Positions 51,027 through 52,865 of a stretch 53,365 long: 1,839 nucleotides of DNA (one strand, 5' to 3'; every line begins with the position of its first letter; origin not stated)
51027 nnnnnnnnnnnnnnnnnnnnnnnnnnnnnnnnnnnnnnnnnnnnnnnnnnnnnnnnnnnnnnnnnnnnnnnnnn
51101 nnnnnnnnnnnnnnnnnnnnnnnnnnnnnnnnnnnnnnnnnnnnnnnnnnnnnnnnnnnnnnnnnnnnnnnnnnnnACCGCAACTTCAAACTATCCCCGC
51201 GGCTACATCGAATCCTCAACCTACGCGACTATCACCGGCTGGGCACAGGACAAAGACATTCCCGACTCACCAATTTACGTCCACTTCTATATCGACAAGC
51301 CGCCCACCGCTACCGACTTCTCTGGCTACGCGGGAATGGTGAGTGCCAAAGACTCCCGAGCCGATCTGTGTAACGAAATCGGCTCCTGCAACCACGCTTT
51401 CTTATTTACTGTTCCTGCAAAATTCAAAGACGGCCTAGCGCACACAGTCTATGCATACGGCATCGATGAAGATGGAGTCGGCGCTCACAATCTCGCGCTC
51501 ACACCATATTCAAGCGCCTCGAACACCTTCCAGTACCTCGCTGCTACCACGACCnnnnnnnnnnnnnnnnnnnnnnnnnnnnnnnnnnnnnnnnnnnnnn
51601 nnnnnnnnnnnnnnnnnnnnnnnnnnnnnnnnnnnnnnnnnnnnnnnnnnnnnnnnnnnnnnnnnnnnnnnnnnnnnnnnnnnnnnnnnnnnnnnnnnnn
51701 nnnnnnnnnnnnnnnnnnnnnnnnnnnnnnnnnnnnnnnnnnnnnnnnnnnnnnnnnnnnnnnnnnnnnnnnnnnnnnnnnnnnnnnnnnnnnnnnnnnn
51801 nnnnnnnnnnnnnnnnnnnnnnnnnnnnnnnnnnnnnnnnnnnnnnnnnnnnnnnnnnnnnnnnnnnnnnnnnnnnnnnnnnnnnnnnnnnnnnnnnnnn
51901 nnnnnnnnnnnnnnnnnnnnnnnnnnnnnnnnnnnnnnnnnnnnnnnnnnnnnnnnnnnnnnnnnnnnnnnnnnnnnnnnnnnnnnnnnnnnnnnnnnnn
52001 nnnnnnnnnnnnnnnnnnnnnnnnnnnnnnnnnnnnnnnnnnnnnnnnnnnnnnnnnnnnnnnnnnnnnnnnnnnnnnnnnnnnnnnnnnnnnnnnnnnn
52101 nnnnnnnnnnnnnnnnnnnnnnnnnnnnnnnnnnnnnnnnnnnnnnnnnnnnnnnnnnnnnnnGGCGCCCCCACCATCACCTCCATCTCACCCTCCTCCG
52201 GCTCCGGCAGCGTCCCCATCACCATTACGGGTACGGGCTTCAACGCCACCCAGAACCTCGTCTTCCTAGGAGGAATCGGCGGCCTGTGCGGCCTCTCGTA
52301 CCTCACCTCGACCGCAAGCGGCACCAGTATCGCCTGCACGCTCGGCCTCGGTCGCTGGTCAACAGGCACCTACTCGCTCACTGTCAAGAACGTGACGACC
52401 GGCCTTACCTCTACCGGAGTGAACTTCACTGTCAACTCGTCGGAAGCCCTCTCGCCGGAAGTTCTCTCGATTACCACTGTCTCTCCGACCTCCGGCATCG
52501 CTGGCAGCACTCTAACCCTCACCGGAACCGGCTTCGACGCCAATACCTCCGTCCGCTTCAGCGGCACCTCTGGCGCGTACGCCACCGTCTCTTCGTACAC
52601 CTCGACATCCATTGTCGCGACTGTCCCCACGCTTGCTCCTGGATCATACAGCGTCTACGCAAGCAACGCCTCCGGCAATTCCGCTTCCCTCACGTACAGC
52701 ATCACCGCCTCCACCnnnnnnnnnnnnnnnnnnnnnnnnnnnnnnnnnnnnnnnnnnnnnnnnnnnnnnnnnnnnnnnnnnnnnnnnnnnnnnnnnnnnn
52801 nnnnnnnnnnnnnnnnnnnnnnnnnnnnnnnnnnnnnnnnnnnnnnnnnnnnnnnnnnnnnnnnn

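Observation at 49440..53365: Giant secreted lectin / beta-propeller / IPT-repeat protein that the ORF track does not list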

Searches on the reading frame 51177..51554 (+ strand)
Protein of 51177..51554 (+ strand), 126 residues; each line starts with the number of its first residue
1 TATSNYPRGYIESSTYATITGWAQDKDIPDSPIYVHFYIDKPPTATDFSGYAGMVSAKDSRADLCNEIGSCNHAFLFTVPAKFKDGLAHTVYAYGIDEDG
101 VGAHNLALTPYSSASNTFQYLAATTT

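Call 15: search_protein_families(library=pfam, proteins=[window:51177-51554:+], max_evalue=10)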
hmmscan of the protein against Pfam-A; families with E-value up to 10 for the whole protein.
seq(126 aa): 0 families

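Call 16: find_homologous_proteins(query=window:51189-51542:+, max_evalue=0.001)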
Query seq(118 aa) (118 aa): 1 proteins with E <= 0.001 among 2 candidates.
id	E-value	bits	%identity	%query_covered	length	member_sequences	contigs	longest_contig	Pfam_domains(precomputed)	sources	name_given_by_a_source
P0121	1.3e-19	88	65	56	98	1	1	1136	-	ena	-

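Call 20: search_solved_structures(query=A1, max_evalue=10, show_alignments=2)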
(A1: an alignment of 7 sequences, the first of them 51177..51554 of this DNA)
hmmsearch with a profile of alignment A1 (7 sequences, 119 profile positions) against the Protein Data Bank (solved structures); distinct sequences matched with E-value up to 10: 0.

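Call 32: search_protein_representatives(alignment_id=A1)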
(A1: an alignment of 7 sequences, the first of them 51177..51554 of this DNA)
Query: 7 sequences, 119 profile positions. Proteins with E-value up to 0.001 (for the whole library): 7191; up to 1e-10: 3313; up to 1e-30: 371. The best 150 are listed.
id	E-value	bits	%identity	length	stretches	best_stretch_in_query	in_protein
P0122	5.5e-136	462.2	-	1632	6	3-116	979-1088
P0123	1.9e-134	457.2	-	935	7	4-102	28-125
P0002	7.6e-114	390.7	-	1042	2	2-118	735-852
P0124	1.9e-112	386.2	-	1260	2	2-118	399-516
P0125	5.0e-104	359.0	-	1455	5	5-104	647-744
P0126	6.5e-90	313.5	-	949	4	3-115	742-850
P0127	1.0e-78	277.4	-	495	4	2-105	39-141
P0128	3.0e-77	272.7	-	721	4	2-101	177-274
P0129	3.5e-77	272.4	-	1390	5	3-116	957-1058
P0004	1.1e-75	267.6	-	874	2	2-118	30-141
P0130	1.3e-75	267.4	-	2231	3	2-118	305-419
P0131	1.3e-73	260.9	-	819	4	3-105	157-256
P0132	5.0e-73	259.0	-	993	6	2-99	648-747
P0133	6.8e-73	258.6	-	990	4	3-101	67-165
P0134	1.7e-71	254.1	-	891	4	2-104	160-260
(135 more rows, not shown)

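Call 35: search_protein_families(library=pfam, proteins=[P0122, P0123, P0124, P0125, P0126, P0127, P0128, P0130], max_evalue=0.001)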
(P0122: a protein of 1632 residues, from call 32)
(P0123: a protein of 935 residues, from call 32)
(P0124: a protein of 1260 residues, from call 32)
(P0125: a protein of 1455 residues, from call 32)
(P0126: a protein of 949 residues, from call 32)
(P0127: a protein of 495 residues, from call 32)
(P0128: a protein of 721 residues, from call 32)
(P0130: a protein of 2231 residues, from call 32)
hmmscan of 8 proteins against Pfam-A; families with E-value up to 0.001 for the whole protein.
P0122 (1632 aa): 0 families

P0123 (935 aa): 3 families
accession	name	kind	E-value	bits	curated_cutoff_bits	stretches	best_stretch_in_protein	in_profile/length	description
PF17957.7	Big_7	-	1.4e-21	77.3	24.1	1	140-208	1-70/70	Bacterial Ig domain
PF00801.26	PKD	-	0.00012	22.4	23.5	1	150-225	8-80/80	PKD domain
PF03527.20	RHS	-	0.00067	19.9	27.9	0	915-935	3-23/38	RHS protein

P0124 (1260 aa): 1 family
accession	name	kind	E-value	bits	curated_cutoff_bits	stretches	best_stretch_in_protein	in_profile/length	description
PF01833.30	TIG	-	6.9e-43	145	20.9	5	986-1063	2-83/84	IPT/TIG domain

P0125 (1455 aa): 1 family
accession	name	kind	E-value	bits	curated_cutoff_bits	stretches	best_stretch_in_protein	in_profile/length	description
PF11113.13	Phage_head_chap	-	0.00082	19.9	25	0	1082-1102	10-30/56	Head assembly gene product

P0126 (949 aa): 1 family
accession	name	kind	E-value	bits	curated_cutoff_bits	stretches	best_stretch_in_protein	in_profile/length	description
PF18885.6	DUF5648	-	2.6e-06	28.1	25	1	862-939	44-118/134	Domain of unknown function (DUF5648)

P0127 (495 aa): 0 families

P0128 (721 aa): 1 family
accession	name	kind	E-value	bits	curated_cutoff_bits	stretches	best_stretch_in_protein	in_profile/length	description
PF16841.11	CBM60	-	7.4e-14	52.4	28.2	1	582-668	2-89/91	Ca-dependent carbohydrate-binding module xylan-binding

P0130 (2231 aa): 1 family
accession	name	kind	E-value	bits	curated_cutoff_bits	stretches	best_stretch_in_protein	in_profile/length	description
PF01453.30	B_lectin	-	1.1e-13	52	32.4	0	501-551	20-74/105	D-mannose binding lectin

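Call 59: predict_structure(alignment_id=A3)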
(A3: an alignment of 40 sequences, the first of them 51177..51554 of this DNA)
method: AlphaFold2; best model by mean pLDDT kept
length: 126 residues; sequences in the alignment: 40
mean_pLDDT: 85.1   pTM: 0.80
mean pLDDT of the five models: 85.1, 84.2, 82.3, 81.8, 79.3
residues with pLDDT >= 90: 74; 70-90: 26; 50-70: 25; < 50: 1
segments of 3 or more residues with pLDDT < 50: none
pLDDT, mean of each block of 10 residues (from residue 1): 79 89 93 94 91 97 95 96 90 86 66 60 62
secondary structure, 60 per line:
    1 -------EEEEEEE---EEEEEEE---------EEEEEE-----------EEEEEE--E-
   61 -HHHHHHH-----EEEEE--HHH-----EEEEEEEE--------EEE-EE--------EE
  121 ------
elements in order: E8-14 E18-24 E34-39 E51-56 H62-68 E74-78 E89-96 E105-107

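Call 62: fold_search(model_id=the predicted structure, library=pdb)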
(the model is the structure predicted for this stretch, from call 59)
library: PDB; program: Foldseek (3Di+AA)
matches with E <= 10: 1940; with E <= 0.001: 0
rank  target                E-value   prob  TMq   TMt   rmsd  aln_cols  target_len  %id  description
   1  2cui_MODEL_1_A        2.4e-03  0.99  0.42  0.45   6.6       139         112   10  Solution structure of the 31st fibronectin type III domain of the human tenascin X (released 2005-11-26)
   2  9jz1_A                4.4e-03  1.00  0.42  0.24   5.5       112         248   11  Crystal structure of Nir2 C-terminal domain in complex with phosphate (released 2025-10-15)
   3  5l2h_A                5.2e-03  0.98  0.38  0.46   6.3       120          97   10  Crystal Structure of W26A mutant of anti-EGFR Centyrin P54AR4-83v2 (released 2016-11-02)
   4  6rpt_C                5.9e-03  0.99  0.45  0.49   6.9       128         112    8  Structure of tick complement inhibitor CirpT1 complexed with macroglobubulin domain 4 of human complement C5 (released 2020-01-08)
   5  6rpt_A                6.2e-03  0.99  0.45  0.49   6.9       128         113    8  Structure of tick complement inhibitor CirpT1 complexed with macroglobubulin domain 4 of human complement C5 (released 2020-01-08)
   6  4qi8_A                7.0e-03  0.80  0.35  0.23  11.8       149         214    9  Lytic polysaccharide monooxygenase 9F from Neurospora crassa, NcLPMO9F (released 2015-07-15)
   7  9jmb_H                7.8e-03  0.85  0.32  0.33   9.6       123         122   12  Cryo-EM structure of HSV-2 gB and FAB 16F9 complex (released 2025-09-24)
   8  7lx5_C                8.8e-03  0.89  0.35  0.35  11.4       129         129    7  The SARS-CoV-2 spike protein receptor binding domain bound to neutralizing nanobodies WNb 2 and WNb 10 (released 2021-05-05)
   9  2ck2_A                9.3e-03  0.97  0.39  0.47   6.5       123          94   10  Structure of core-swapped mutant of fibronectin (released 2007-04-10)
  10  2e3v_B                1.2e-02  0.94  0.37  0.44   7.4       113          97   10  Crystal structure of the first fibronectin type III domain of neural cell adhesion molecule splicing isoform from huma (released 2007-06-05)
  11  5lw4_MODEL_1_A        1.2e-02  0.80  0.34  0.27   7.8       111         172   13  NMR solution structure of the apo-form of the chitin-active lytic polysaccharide monooxygenase BlLPMO10A (released 2017-10-25)
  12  7sqp_D                1.3e-02  0.94  0.41  0.44   6.6       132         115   14  Single chain trimer HLA-A*02:01 (Y108C) with HPV.16 E7 peptide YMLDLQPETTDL (released 2022-11-23)
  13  7olz_C                1.3e-02  0.75  0.32  0.32  11.6       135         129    9  Crystal structure of the SARS-CoV-2 RBD with neutralizing-VHHs Re5D06 and Re9F06 (released 2021-08-11)
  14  5l2h_B                1.4e-02  0.96  0.39  0.46   6.5       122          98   10  Crystal Structure of W26A mutant of anti-EGFR Centyrin P54AR4-83v2 (released 2016-11-02)
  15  5wab_C                1.6e-02  0.77  0.34  0.09  10.7       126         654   13  Crystal Structure of Bifidobacterium adolescentis GH3 beta-glucosidase (released 2018-04-04)
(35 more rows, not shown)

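Call 66: fold_search(model_id=the predicted structure, library=viral)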
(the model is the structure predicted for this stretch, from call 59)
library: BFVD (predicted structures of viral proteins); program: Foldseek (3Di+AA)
matches with E <= 10: 752; with E <= 0.001: 1
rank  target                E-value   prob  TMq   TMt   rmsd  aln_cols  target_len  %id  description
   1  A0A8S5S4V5            2.0e-06  1.00  0.66  0.27   4.4       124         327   19  Uncharacterized protein [Siphoviridae sp. ctiV651]
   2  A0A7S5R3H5            5.2e-03  1.00  0.48  0.10   5.5       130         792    8  Carboxypeptidase regulatory domain-containing protein [Rhizobium phage RHph_N38]
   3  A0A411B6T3            6.5e-03  0.99  0.43  0.22   5.5       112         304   18  Endolysin [Enterococcus phage vB_EfaP_Zip]
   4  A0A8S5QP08            8.6e-03  0.90  0.37  0.28   8.2       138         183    8  Uncharacterized protein [Caudovirales sp. ctSH72]
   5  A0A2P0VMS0            1.1e-02  0.92  0.39  0.08   7.9       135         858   13  Putative galactose-binding domain-containing protein [Tetraselmis virus 1]
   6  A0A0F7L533            1.4e-02  0.91  0.37  0.24   7.7       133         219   11  Fibronectin type-III domain-containing protein [uncultured marine virus]
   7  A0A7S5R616            1.4e-02  1.00  0.52  0.10   4.8       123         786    6  (no name in the UniProt tables at hand)
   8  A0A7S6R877            2.0e-02  0.41  0.26  0.30   8.5       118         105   11  Uncharacterized protein [Streptomyces phage Salutena]
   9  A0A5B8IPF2            2.1e-02  0.84  0.34  0.20   7.2       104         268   12  Uncharacterized protein [Mimiviridae sp. ChoanoV1]
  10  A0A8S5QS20            2.3e-02  0.72  0.36  0.20  12.5       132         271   12  Tencon, FN3-like domain, alternative scaffold.71A [Myoviridae sp. ctgXL3]
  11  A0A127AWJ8            2.4e-02  0.89  0.41  0.19   7.6       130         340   10  Uncharacterized protein [Bacillus phage SP-15]
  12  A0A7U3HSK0            2.7e-02  0.80  0.37  0.29   9.8       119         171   12  (no name in the UniProt tables at hand)
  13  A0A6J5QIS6            2.9e-02  0.66  0.36  0.15   9.3       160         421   11  Uncharacterized protein [uncultured Caudovirales phage]
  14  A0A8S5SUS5            3.0e-02  0.89  0.40  0.45   6.0       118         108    9  Uncharacterized protein [Siphoviridae sp. ctZUr4]
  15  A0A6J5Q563            3.0e-02  0.85  0.38  0.09   7.1       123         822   11  Big-1 (Bacterial Ig-like domain 1) domain containing protein [uncultured Caudovirales phage]
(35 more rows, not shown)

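Call 85: search_protein_families(library=pfam, alignment_id=A3, max_evalue=0.1)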
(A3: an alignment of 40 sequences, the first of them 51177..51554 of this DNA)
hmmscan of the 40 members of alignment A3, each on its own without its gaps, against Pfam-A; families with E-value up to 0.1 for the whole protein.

A. member 1, window:51177-51554:+ (126 aa): 0 families

B. families by the number of members that match (of 40 scanned): 2 families
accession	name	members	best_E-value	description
PF21456.2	Gp7_6th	1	0.043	Baseplate wedge protein gp7, domain VI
PF17993.7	HA70_C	1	0.065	Haemagglutinin 70 C-terminal domain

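Call 86: search_protein_families(library=ncbifam, alignment_id=A3, max_evalue=0.1)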
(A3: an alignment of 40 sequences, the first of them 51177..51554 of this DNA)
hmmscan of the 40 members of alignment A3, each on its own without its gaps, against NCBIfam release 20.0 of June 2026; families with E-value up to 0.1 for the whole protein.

A. member 1, window:51177-51554:+ (126 aa): 0 families

B. families by the number of members that match (of 40 scanned): 3 families
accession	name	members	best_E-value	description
TIGR04351.1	TOMM_nitrile_2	1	0.035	TIGR04351 family putative TOMM peptide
NF041895.1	choice_anch_V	1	0.046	choice-of-anchor V domain-containing protein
NF006122.0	PRK08266.1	1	0.068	hypothetical protein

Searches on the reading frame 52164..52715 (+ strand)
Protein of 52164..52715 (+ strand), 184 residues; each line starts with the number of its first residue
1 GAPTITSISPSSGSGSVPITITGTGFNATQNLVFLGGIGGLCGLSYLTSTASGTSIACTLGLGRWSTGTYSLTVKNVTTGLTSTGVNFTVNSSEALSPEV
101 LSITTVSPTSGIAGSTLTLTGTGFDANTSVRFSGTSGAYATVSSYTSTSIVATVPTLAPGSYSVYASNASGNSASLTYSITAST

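Call 40: find_related_loci(query=window:52164-52715:+, collection=metagenome_contigs, flank=10000)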
Query window:52164-52715:+ (184 aa) in metagenome_contigs; peptide patterns used: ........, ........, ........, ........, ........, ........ (x = any residue, [..] = any of these).
599 stretches matched a pattern (row limit reached: there are more); 3 encode a relative of the query (tblastn E <= 1e-3); 3 distinct loci.
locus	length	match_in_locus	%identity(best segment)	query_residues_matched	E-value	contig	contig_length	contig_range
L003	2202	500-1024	29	3-184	3e-11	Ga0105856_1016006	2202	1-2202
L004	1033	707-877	50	1-155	1e-7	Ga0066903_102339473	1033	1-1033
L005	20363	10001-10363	32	2-131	5e-6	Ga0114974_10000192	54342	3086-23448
